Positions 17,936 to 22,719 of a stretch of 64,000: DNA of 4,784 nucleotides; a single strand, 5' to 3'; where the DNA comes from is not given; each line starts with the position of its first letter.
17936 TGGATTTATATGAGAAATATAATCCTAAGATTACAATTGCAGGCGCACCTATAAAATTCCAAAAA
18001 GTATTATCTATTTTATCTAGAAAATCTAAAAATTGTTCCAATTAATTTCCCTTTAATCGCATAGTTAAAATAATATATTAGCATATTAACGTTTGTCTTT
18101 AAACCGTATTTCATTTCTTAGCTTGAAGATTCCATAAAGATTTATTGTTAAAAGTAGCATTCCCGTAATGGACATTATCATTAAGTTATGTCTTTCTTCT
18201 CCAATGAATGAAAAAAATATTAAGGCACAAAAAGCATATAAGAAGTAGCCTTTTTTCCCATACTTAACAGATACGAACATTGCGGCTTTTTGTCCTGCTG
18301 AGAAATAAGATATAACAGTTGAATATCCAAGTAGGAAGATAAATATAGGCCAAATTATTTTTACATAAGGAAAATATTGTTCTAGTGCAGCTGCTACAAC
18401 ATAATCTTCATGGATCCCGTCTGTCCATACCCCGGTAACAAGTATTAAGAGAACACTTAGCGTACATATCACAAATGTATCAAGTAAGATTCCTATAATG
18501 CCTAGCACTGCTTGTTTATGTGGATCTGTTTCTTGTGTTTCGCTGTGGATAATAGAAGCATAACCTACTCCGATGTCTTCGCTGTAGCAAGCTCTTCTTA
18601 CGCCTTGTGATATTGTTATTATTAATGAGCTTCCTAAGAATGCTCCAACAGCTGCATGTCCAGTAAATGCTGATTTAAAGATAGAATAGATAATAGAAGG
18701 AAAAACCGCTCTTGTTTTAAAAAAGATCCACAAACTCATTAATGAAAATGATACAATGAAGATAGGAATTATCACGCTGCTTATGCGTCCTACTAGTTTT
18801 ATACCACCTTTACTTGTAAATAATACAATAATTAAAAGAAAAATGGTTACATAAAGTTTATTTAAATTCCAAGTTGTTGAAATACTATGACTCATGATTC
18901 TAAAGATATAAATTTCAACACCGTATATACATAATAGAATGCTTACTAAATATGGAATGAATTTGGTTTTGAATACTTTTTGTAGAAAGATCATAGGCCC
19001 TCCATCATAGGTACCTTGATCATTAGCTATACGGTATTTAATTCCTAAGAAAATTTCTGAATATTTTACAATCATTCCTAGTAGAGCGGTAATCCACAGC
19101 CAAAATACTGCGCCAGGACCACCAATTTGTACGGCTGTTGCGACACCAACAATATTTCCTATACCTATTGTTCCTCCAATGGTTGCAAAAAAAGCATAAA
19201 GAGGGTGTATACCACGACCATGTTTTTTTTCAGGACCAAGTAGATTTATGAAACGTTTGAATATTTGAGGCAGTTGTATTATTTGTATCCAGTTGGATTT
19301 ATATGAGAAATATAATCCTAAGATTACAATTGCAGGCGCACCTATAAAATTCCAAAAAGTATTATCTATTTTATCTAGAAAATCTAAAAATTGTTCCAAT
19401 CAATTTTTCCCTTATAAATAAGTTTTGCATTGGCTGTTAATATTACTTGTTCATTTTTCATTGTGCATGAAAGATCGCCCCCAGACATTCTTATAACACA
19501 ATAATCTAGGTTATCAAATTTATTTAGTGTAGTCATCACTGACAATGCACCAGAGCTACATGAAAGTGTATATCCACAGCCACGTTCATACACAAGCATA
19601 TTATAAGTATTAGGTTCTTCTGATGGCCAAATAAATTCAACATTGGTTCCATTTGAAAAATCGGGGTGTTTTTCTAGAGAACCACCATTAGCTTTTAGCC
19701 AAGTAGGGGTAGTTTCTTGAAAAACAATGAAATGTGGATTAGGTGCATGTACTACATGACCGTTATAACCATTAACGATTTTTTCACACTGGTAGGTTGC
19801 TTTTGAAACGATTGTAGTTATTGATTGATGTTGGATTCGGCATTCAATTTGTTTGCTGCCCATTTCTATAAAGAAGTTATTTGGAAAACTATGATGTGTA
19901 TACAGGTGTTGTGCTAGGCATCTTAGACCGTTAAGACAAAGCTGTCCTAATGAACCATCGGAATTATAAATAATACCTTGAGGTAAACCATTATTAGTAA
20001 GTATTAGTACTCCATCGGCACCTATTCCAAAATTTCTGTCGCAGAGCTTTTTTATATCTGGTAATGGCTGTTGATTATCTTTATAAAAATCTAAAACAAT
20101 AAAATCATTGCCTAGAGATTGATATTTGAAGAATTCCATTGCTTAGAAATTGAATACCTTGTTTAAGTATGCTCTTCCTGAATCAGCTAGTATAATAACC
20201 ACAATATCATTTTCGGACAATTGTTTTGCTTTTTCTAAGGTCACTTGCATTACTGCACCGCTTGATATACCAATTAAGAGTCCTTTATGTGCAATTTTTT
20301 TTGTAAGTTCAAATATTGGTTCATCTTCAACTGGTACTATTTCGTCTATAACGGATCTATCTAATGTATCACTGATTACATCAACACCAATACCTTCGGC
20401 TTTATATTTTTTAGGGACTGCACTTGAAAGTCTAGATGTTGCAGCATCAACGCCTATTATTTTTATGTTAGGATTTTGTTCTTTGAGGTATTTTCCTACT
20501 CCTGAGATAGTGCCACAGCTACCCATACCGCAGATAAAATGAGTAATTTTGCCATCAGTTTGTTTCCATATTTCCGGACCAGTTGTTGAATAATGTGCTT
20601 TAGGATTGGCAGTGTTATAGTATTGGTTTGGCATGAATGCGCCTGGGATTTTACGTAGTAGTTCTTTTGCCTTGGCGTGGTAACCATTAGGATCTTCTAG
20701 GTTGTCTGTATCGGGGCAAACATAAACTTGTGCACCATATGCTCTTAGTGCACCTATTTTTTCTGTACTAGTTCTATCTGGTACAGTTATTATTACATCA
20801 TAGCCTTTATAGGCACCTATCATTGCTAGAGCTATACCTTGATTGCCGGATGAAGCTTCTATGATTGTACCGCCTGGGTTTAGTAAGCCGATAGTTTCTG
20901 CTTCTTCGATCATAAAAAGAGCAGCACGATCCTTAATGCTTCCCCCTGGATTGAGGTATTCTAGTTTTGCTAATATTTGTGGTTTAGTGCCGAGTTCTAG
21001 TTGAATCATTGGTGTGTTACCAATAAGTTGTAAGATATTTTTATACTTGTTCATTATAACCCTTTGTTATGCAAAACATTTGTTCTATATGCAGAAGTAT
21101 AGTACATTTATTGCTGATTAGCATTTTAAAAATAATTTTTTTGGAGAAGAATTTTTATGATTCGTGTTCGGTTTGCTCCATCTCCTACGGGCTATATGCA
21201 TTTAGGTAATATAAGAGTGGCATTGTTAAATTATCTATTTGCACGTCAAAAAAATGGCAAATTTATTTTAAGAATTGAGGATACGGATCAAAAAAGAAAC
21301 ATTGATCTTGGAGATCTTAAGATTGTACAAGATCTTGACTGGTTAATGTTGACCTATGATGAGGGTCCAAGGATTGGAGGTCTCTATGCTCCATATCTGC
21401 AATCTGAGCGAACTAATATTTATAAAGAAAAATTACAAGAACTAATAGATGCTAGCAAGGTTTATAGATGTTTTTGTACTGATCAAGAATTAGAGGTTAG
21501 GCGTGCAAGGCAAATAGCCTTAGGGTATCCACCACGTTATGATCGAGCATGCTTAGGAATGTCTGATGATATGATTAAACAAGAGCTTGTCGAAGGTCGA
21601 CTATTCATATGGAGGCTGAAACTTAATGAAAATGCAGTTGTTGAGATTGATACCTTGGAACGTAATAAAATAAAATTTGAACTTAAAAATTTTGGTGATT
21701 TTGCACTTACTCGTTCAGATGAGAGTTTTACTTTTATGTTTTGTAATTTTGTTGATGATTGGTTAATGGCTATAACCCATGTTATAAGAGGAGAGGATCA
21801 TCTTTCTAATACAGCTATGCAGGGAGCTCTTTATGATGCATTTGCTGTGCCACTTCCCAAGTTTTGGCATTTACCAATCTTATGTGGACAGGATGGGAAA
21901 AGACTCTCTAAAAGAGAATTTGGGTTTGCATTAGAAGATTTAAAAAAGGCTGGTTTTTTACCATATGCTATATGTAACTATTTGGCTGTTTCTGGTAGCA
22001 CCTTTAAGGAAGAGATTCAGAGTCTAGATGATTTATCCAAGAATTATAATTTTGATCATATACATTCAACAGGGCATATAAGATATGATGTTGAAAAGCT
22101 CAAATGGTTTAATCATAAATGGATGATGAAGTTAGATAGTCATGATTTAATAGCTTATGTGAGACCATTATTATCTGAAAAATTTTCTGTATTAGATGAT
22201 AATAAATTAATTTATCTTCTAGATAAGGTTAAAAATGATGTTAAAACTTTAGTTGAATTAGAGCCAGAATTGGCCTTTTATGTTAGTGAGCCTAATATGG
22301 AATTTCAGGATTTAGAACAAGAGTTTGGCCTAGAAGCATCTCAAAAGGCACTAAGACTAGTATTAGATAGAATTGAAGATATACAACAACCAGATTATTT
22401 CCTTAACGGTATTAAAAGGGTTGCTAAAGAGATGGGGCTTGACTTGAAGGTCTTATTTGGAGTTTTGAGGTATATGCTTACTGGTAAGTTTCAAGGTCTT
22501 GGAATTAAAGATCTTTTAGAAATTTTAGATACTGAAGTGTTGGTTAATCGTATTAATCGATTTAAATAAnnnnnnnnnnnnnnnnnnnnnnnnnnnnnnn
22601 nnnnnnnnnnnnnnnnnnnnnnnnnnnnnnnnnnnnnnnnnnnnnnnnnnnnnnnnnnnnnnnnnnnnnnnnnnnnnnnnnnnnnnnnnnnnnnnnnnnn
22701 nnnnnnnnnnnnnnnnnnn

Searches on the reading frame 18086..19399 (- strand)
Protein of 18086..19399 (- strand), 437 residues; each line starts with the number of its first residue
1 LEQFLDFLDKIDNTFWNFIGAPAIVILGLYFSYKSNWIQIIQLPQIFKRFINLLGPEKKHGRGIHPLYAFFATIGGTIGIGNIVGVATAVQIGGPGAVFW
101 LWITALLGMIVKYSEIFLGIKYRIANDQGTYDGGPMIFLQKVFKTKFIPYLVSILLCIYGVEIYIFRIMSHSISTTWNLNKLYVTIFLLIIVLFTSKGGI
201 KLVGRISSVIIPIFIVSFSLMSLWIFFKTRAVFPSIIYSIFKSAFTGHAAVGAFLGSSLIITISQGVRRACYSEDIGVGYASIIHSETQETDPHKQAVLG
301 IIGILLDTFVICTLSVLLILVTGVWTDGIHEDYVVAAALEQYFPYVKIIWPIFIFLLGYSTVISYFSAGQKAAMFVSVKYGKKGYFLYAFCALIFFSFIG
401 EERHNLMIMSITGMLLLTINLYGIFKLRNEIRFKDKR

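Call 7: search_protein_families(library=pfam, proteins=[window:18086-19399:-])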
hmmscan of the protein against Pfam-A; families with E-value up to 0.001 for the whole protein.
window:18086-19399:- (437 aa): 1 family
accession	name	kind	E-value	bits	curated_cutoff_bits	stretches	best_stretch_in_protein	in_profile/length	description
PF01235.23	Na_Ala_symp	-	1.6e-72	245.4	24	1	58-430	7-371/392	Sodium:alanine symporter family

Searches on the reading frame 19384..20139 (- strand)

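Call 7: search_protein_families(library=pfam, proteins=[window:19384-20139:-])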
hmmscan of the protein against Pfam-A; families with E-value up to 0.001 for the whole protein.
window:19384-20139:- (251 aa): 1 family
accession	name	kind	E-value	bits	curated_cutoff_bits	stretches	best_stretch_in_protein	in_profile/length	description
PF01678.24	DAP_epimerase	-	6.9e-24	84.7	34.7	2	3-106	1-108/121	Diaminopimelate epimerase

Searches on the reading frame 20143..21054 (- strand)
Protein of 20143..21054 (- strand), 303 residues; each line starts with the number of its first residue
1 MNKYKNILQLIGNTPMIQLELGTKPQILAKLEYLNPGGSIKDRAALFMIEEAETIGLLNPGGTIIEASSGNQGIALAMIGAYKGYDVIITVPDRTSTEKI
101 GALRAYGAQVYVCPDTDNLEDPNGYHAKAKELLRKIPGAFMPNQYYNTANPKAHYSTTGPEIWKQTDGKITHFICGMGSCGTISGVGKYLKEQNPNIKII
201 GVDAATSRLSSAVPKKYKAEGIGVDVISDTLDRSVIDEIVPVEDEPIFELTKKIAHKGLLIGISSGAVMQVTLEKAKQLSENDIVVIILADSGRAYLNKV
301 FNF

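Call 7: search_protein_families(library=pfam, proteins=[window:20143-21054:-])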
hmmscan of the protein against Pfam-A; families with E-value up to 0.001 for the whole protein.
window:20143-21054:- (303 aa): 1 family
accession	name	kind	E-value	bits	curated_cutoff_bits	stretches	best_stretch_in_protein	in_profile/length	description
PF00291.31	PALP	-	2.5e-75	254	35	1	7-290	1-294/295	Pyridoxal-phosphate dependent enzyme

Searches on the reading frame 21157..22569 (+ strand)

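Call 7: search_protein_families(library=pfam, proteins=[window:21157-22569:+])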
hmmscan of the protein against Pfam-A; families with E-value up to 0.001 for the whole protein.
window:21157-22569:+ (470 aa): 2 families
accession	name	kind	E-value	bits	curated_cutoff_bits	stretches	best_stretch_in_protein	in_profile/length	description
PF00749.27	tRNA-synt_1c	-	2.4e-75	253.8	23.4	1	2-317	2-314/314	tRNA synthetases class I (E and Q), catalytic domain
PF19269.4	Anticodon_2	-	1.3e-15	58.5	23.6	1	336-468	7-139/141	Anticodon binding domain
